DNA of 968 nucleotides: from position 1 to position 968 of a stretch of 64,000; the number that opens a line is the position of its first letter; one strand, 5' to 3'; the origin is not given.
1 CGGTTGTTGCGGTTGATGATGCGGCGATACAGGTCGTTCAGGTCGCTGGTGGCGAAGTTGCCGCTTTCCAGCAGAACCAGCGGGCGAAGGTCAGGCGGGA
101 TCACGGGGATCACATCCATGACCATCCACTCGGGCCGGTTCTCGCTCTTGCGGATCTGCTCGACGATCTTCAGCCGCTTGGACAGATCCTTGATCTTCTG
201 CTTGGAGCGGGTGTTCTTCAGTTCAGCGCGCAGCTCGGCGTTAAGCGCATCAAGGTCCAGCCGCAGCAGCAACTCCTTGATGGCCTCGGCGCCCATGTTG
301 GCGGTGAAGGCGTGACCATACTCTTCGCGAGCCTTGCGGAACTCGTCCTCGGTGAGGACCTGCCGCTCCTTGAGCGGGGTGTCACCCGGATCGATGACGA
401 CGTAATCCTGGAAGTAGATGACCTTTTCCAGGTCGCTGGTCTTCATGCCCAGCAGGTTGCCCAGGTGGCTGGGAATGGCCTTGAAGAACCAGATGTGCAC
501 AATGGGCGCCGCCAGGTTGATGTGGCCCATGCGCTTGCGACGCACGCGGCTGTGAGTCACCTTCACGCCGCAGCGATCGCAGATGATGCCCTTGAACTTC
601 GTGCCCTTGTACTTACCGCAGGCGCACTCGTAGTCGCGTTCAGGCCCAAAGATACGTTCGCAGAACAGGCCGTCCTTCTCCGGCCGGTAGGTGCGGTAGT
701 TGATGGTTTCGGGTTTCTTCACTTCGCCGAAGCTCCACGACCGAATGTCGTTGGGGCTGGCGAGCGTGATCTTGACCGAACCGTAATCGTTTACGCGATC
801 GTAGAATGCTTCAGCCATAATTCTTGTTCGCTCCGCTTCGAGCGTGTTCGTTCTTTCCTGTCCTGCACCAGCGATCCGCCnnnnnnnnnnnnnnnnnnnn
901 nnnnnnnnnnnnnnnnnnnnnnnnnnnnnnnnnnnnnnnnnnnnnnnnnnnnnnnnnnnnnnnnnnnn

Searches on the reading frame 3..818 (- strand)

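Call 15: search_protein_families(library=pfam, proteins=[window:3-818:-], max_evalue=0.001)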
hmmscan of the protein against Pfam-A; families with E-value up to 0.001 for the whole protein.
window:3-818:- (272 aa): 1 family
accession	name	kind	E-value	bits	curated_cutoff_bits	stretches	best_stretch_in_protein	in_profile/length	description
PF04997.17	RNA_pol_Rpb1_1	-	2.2e-57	195.2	39.7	1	14-272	6-246/312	RNA polymerase Rpb1, domain 1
